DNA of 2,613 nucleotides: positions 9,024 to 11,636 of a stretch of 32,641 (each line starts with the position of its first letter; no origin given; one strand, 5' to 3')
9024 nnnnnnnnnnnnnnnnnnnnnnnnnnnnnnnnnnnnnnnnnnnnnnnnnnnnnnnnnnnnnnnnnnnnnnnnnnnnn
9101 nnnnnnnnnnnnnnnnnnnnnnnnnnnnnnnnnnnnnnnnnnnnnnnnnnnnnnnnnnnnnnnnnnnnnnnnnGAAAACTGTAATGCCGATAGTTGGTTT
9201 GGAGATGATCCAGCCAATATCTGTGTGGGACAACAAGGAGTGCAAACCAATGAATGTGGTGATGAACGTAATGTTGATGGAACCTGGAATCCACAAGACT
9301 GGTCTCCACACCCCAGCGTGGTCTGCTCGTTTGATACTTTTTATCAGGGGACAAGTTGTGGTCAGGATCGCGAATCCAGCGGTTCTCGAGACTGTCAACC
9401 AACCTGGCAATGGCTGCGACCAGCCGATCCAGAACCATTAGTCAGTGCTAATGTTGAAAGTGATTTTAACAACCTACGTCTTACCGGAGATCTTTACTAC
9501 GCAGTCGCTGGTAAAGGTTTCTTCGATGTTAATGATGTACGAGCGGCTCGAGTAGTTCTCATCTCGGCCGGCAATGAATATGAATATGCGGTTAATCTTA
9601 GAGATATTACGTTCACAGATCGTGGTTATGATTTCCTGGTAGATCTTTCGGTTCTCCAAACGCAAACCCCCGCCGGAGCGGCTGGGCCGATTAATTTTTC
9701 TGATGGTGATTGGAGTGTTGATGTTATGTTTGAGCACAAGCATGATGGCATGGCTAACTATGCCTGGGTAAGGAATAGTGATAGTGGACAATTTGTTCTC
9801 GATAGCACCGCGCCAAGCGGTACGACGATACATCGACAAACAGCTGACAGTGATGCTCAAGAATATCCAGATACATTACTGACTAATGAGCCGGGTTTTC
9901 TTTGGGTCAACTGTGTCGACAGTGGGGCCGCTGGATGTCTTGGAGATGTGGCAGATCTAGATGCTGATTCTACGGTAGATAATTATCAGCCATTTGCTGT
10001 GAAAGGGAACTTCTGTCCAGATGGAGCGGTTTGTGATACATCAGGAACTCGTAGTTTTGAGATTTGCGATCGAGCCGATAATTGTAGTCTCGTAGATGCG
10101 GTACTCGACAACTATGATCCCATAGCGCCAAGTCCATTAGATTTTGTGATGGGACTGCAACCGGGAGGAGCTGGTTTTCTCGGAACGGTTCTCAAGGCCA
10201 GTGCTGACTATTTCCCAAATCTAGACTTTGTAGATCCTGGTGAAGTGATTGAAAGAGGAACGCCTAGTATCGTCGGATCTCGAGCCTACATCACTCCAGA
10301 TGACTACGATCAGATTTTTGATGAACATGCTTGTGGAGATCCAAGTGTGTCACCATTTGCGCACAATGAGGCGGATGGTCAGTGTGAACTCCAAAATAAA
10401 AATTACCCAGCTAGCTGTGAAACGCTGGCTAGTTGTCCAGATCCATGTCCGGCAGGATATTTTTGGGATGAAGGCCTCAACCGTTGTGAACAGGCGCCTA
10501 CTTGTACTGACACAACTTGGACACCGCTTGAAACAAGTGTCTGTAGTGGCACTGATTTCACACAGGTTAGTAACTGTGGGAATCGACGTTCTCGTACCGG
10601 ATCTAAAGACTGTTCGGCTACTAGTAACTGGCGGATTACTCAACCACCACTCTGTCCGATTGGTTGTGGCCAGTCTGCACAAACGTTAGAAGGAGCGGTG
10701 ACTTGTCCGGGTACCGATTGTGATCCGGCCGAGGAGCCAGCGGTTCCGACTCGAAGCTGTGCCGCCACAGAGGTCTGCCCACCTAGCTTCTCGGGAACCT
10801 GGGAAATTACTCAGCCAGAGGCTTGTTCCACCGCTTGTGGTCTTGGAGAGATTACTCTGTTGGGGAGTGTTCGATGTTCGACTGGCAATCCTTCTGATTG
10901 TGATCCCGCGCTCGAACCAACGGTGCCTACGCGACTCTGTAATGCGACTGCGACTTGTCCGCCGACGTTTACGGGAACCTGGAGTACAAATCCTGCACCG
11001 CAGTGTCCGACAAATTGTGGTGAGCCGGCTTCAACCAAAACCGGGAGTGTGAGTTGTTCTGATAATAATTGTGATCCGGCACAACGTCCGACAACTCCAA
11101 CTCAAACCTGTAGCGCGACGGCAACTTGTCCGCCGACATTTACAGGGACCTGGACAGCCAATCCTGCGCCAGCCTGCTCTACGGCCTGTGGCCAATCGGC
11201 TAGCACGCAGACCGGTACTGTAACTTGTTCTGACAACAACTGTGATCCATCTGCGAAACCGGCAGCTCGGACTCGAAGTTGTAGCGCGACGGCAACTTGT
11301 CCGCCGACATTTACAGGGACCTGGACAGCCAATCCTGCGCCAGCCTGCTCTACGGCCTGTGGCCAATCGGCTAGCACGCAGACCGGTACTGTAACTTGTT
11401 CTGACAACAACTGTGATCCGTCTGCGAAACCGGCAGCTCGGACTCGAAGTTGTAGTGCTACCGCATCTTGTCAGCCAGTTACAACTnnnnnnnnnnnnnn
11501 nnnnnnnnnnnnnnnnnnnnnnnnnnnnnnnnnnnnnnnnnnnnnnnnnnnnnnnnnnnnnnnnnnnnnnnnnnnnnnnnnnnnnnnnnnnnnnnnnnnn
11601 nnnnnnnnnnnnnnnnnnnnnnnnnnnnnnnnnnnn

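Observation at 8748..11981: Eukaryote-type thrombospondin type-1 (ADAMTS-like) repeats in a bacterial secreted protein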

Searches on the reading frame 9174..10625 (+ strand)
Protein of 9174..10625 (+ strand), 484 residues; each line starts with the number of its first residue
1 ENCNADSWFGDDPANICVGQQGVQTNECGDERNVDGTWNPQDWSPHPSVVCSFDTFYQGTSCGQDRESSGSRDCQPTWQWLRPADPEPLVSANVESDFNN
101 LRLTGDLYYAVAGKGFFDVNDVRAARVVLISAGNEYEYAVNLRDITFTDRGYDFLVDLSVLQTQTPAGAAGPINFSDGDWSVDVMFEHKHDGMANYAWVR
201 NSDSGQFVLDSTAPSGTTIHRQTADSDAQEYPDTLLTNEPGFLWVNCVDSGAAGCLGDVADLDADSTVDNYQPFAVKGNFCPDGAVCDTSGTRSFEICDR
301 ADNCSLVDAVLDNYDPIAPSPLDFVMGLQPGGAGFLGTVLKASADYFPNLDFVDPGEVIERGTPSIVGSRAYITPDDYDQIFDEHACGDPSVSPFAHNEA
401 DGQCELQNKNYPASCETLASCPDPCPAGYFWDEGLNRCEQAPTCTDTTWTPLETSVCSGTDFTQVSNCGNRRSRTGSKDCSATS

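Call 25: find_homologous_proteins(query=window:9174-10625:+, max_evalue=0.001)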
Query seq(484 aa): 8000 candidates shared short words with the query, none scored E <= 0.001.

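Call 36: predict_structure(alignment_id=A3)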
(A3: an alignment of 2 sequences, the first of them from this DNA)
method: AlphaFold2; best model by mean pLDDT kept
length: 484 residues; sequences in the alignment: 2
mean_pLDDT: 44.8   pTM: 0.32
mean pLDDT of the five models: 44.8, 44.5, 40.8, 38.0, 36.8
residues with pLDDT >= 90: 0; 70-90: 44; 50-70: 87; < 50: 353
segments of 3 or more residues with pLDDT < 50: 1-88, 110-117, 191-194, 213-246, 249-292, 298-305, 308-430, 432-447, 452-459, 464-470, 472-475, 477-484
pLDDT, mean of each block of 10 residues (from residue 1): 38 41 41 45 36 31 31 31 41 59 56 44 72 79 55 66 77 79 68 55 62 38 24 30 44 36 31 39 43 49 47 36 38 32 31 30 30 38 42 43 39 33 42 45 47 46 48 47 36
secondary structure, 60 per line:
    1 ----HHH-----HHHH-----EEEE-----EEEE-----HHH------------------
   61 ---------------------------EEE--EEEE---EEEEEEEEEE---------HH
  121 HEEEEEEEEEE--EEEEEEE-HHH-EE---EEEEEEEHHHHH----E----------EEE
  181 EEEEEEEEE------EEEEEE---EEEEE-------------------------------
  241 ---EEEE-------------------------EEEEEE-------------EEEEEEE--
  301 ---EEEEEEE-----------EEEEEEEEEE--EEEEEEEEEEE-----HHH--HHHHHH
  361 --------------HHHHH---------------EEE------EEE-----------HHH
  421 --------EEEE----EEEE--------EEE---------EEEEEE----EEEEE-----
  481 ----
elements in order: H13-16 E22-25 E31-34 E88-90 E93-96 E100-109 E122-131 E134-140 E151-157 H158-162 E178-189 E196-201 E205-209 E244-247 E273-278 E292-298 E304-310 E322-331 E334-344 H355-360 H375-379 E395-397 E404-406 E429-432 E437-440 E449-451 E461-466 E471-475

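Call 48: search_protein_representatives(alignment_id=A3)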
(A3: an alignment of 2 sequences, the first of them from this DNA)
Query: 2 sequences, 485 profile positions. Proteins with E-value up to 0.001 (for the whole library): 221; up to 1e-10: 52; up to 1e-30: 6. The best 150 are listed.
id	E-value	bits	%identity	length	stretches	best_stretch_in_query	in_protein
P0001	7.7e-293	987.8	-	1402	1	1-485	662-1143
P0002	6.2e-73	262.6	-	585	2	259-484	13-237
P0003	4.1e-50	187.4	-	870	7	13-77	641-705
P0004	4.1e-40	154.4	-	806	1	72-447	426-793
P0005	1.4e-31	126.3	-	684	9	16-84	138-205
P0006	9.2e-31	123.5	-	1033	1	77-435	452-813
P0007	1.7e-26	109.5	-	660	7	442-483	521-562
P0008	1.9e-23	99.4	-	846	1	76-355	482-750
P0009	1.2e-21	93.4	-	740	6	14-75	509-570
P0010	1.7e-21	93.0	-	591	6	3-73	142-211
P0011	2.5e-20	89.1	-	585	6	443-478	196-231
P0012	5.1e-20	88.1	-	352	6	444-482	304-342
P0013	7.5e-20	87.6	-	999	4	437-482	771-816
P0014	1.4e-19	86.7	-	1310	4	440-484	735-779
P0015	1.1e-18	83.7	-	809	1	125-432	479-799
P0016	1.4e-18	83.4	-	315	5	444-483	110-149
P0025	6.3e-15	71.3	-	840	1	76-434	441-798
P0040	8.3e-13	64.3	-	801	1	73-361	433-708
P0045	1.1e-11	60.7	-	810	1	80-441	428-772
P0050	7.4e-11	57.9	-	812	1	94-452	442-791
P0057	1.9e-10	56.6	-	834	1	80-441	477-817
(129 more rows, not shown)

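Call 51: search_protein_families(library=pfam, proteins=[P0003, P0005, P0012, P0016, P0002, P0004, P0006], max_evalue=0.01)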
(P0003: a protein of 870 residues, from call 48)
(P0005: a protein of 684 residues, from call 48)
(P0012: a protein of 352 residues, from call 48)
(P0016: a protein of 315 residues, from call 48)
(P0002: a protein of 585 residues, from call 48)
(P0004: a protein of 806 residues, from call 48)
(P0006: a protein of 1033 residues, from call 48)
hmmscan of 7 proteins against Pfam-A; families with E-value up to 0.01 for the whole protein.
P0003 (870 aa): 0 families

P0005 (684 aa): 0 families

P0012 (352 aa): 0 families

P0016 (315 aa): 0 families

P0002 (585 aa): 3 families
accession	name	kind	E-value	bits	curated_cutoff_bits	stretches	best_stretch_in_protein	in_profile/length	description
PF19030.6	TSP1_ADAMTS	-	2e-06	28.4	23.8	1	519-562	1-55/55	Thrombospondin type 1 domain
PF00090.25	TSP_1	-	0.00063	20.3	21.6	1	522-545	4-27/49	Thrombospondin type 1 domain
PF19035.6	TSP1_CCN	-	0.0053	17.4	27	1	522-562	6-44/44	CCN3 Nov like TSP1 domain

P0004 (806 aa): 0 families

P0006 (1033 aa): 0 families

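Call 67: search_protein_families(library=ncbifam, proteins=[P0006, P0003], max_evalue=0.1)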
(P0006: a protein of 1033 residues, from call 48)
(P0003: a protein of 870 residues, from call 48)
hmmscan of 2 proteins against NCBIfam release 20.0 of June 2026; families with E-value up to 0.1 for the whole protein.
P0006 (1033 aa): 1 family
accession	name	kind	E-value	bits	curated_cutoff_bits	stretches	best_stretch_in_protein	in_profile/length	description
NF002990.0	PRK03735.1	subfamily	0.082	12.6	325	0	396-446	90-141/223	cytochrome b6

P0003 (870 aa): 0 families

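Call 69: find_related_loci(query=A3, collection=metagenome_contigs, flank=8000)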
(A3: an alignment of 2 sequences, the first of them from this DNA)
Query A3 (484 aa) in metagenome_contigs; peptide patterns used: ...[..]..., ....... (x = any residue, [..] = any of these).
349 stretches matched a pattern, but none encodes a relative of the query by tblastn (E <= 1e-3).

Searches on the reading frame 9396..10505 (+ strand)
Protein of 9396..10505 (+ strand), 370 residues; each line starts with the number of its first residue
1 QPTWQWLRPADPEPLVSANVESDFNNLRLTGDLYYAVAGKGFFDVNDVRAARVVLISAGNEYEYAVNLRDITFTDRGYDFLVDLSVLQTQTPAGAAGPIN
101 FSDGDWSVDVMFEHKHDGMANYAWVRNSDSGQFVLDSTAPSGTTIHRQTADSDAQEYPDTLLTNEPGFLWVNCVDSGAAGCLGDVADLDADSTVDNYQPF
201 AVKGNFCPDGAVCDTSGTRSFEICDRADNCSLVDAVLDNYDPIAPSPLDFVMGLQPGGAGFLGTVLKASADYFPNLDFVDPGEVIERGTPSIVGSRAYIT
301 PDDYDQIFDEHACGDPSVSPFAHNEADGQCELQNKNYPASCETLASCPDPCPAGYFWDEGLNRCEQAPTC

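Call 7: search_protein_families(library=pfam, proteins=[window:9396-10505:+], max_evalue=10)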
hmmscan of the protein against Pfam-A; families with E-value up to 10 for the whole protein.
seq(370 aa): 2 families
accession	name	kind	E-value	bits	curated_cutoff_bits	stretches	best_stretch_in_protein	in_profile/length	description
PF00695.24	vMSA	-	0.37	10.2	29.1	1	327-357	266-295/447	Major surface antigen from hepadnavirus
PF10588.14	NADH-G_4Fe-4S_3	-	0.78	9.8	27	0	223-234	18-29/40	NADH-ubiquinone oxidoreductase-G iron-sulfur binding region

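Call 66: search_solved_structures(query=A6, max_evalue=10, show_alignments=2)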
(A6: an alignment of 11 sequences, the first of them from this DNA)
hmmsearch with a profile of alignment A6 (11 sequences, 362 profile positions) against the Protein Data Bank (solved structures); distinct sequences matched with E-value up to 10: 3.
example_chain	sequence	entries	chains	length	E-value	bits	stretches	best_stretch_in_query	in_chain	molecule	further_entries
2krt_A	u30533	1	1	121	0.64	12.5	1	71-131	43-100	Conserved hypothetical membrane lipoprotein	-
3jvc_A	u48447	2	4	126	0.71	12.3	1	71-131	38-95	Conserved hypothetical membrane lipoprotein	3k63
2mlx_B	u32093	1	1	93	1.5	11.2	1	52-116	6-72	Alkaline phosphatase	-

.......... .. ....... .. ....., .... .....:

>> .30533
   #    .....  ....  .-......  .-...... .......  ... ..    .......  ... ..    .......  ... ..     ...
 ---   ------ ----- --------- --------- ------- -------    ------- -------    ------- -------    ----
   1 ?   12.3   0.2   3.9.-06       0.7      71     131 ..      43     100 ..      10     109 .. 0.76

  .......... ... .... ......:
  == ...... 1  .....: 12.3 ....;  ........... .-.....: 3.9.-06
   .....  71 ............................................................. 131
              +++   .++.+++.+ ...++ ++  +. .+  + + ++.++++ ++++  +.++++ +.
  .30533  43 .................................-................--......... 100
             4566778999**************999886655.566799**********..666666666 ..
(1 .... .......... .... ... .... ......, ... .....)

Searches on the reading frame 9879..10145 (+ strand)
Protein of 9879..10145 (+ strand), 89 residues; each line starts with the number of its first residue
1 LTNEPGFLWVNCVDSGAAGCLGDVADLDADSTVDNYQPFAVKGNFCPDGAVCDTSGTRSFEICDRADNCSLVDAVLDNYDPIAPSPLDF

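Call 73: find_related_loci(query=A8, collection=metagenome_contigs, flank=8000)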
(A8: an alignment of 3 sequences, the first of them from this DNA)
Query A8 (89 aa) in metagenome_contigs; peptide patterns used: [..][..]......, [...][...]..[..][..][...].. (x = any residue, [..] = any of these).
128 stretches matched a pattern, but none encodes a relative of the query by tblastn (E <= 1e-3).

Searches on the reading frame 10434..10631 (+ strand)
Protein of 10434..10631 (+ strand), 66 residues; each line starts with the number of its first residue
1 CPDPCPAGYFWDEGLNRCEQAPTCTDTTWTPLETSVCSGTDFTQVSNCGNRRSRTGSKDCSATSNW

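Call 7: search_protein_families(library=pfam, proteins=[window:10434-10631:+], max_evalue=10)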
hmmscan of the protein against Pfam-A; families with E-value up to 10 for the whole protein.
seq(66 aa): 1 family
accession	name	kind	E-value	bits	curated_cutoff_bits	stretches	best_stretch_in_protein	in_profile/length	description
PF01607.29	CBM_14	-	0.13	12.9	22.1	1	4-22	30-48/53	Chitin binding Peritrophin-A domain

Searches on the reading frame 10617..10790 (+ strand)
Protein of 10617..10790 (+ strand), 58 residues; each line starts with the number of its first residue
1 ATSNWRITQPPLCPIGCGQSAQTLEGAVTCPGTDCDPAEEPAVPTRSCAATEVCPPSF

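Call 7: search_protein_families(library=pfam, proteins=[window:10617-10790:+], max_evalue=10)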
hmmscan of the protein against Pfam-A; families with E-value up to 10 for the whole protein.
seq(58 aa): 1 family
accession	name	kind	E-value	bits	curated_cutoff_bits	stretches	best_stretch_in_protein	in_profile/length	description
PF19563.4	DUF6085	-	0.0082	16.5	27.1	1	11-36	9-35/115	Family of unknown function (DUF6085)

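Call 17: search_solved_structures(query=A1, max_evalue=10, show_alignments=3)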
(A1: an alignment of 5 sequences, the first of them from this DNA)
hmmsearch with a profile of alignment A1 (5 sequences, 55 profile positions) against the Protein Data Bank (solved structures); distinct sequences matched with E-value up to 10: 0.

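Call 38: find_homologous_proteins(query=A1, max_evalue=0.01)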
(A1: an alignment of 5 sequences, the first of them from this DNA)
Query A1 (5 sequences): 11 candidates shared short words with the query, none scored E <= 0.01.

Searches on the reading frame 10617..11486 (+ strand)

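Call 7: search_protein_families(library=pfam, proteins=[window:10617-11486:+], max_evalue=10)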
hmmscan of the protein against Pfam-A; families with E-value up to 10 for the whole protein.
seq(290 aa): 6 families
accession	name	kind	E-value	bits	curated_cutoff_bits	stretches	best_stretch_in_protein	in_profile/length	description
PF19563.4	DUF6085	-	0.0024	18.2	27.1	4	12-36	10-35/115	Family of unknown function (DUF6085)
PF02992.20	Transposase_21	-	1.2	8.7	28.6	2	179-210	126-157/213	Transposase family tnp2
PF05899.18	Cupin_3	-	2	8.6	23.5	0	53-66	55-68/74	EutQ-like cupin domain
PF21784.3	Bflower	-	2.4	9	25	0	98-125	83-110/116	4-fold beta flower protein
PF17610.7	DUF5505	-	5.6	7.4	27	0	182-214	47-79/156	Family of unknown function (DUF5505)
PF18246.6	OST_IS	-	7.7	7.1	25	0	247-268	55-76/91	Oligosaccharyltransferase Insert domain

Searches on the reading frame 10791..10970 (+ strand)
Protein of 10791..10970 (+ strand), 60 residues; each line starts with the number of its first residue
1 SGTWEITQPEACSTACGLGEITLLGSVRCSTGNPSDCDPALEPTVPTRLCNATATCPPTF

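Call 7: search_protein_families(library=pfam, proteins=[window:10791-10970:+], max_evalue=10)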
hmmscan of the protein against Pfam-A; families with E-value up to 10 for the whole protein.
seq(60 aa): 2 families
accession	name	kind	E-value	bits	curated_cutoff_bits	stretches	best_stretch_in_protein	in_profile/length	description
PF19030.6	TSP1_ADAMTS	-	0.091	13.5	23.8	1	4-51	1-51/55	Thrombospondin type 1 domain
PF19035.6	TSP1_CCN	-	0.16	12.7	27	1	11-52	10-41/44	CCN3 Nov like TSP1 domain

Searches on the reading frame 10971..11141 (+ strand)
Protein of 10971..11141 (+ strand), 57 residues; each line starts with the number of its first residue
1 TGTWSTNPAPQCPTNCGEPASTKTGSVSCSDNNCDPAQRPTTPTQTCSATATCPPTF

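Call 7: search_protein_families(library=pfam, proteins=[window:10971-11141:+], max_evalue=10)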
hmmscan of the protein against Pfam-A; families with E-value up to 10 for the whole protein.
seq(57 aa): 1 family
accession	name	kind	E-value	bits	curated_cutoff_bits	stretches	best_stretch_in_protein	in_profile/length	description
PF19030.6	TSP1_ADAMTS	-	0.84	10.4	23.8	1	4-49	1-52/55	Thrombospondin type 1 domain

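Call 44: predict_structure(alignment_id=A5)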
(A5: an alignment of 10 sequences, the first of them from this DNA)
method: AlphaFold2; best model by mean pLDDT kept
length: 54 residues; sequences in the alignment: 10
mean_pLDDT: 92.2   pTM: 0.60
mean pLDDT of the five models: 92.2, 91.2, 90.1, 88.7, 87.3
residues with pLDDT >= 90: 45; 70-90: 9; 50-70: 0; < 50: 0
segments of 3 or more residues with pLDDT < 50: none
pLDDT, mean of each block of 10 residues (from residue 1): 92 92 95 91 95 84
secondary structure, 60 per line:
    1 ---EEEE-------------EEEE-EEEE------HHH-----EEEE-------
elements in order: E4-7 E21-24 E26-29 E44-47

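Call 47: fold_search(model_id=the predicted structure, library=pdb)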
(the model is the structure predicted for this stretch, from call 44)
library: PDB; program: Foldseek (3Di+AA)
matches with E <= 10: 24; with E <= 0.001: 0
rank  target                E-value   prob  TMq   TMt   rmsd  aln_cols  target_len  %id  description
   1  8oxr                  3.3e-01  0.91  0.49  0.25   4.1        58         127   28  Structure of the N-terminal didomain d1_d2 of the Thrombospondin type-1 domain-containing 7A (released 2024-05-15)
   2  5ftt_A                1.0e+00  0.38  0.45  0.13   4.3        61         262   26  Octameric complex of Latrophilin 3 (Lec, Olf) , Unc5D (Ig, Ig2, TSP1) and FLRT2 (LRR) (released 2016-05-04)
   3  7za1_E                1.1e+00  0.47  0.46  0.14   3.8        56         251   23  GPC3-Unc5D octamer structure and role in cell migration (released 2022-11-02)
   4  6s08_A                1.1e+00  0.54  0.49  0.18   5.0        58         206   21  Crystal Structure of Properdin (TSR domains N1 & 456) (released 2019-09-04)
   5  3r6b                  1.2e+00  0.54  0.50  0.28   4.4        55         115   20  Crystal Structure of Thrombospondin-1 TSR Domains 2 and 3 (released 2011-08-10)
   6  1lsl                  1.2e+00  0.47  0.49  0.28   4.6        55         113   22  Crystal Structure of the Thrombospondin-1 Type 1 Repeats (released 2002-12-18)
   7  9u62_P                1.3e+00  0.41  0.46  0.25   5.2        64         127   19  AP pathways C3 convertase C3bBbP and C3 complex (released 2026-01-14)
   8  4hqo_A                1.7e+00  0.23  0.38  0.12   4.9        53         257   23  Crystal structure of Plasmodium vivax TRAP protein (released 2012-12-26)
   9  4hql_A                2.1e+00  0.20  0.38  0.12   4.9        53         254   23  Crystal structure of magnesium-loaded Plasmodium vivax TRAP protein (released 2012-12-26)
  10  8ckk_A                2.2e+00  0.38  0.51  0.29   3.6        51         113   16  Semaphorin-5A TSR 3-4 domains in complex with nitrate (released 2024-02-28)
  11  7r84_D                2.2e+00  0.15  0.38  0.41   4.6        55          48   22  Structure of mouse BAI1 (ADGRB1) TSR3 domain in P21 space group (released 2021-11-10)
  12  4v2a                  2.3e+00  0.23  0.43  0.13   5.1        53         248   24  human Unc5A ectodomain (released 2014-11-05)
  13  6s0a_A                2.3e+00  0.20  0.38  0.15   6.0        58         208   21  Crystal Structure of Properdin (TSR domains N12 & 456) (released 2019-09-04)
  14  7r84_A                2.3e+00  0.12  0.34  0.35   5.3        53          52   24  Structure of mouse BAI1 (ADGRB1) TSR3 domain in P21 space group (released 2021-11-10)
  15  6ool_A                3.5e+00  0.21  0.47  0.15   3.7        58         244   14  Structural elucidation of the Ectodomain of mouse UNC5H2 (released 2020-04-29)
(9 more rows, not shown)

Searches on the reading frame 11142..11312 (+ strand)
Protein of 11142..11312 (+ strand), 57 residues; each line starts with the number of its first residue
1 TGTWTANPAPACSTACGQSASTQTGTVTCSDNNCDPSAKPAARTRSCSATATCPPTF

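Call 7: search_protein_families(library=pfam, proteins=[window:11142-11312:+], max_evalue=10)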
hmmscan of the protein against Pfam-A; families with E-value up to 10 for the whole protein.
seq(57 aa): 3 families
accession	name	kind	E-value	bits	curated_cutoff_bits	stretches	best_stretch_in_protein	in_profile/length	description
PF02992.20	Transposase_21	-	0.26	10.9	28.6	1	4-36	126-158/213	Transposase family tnp2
PF19030.6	TSP1_ADAMTS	-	0.35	11.6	23.8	1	4-49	1-52/55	Thrombospondin type 1 domain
PF19563.4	DUF6085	-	0.35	11.2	27.1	1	11-36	10-37/115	Family of unknown function (DUF6085)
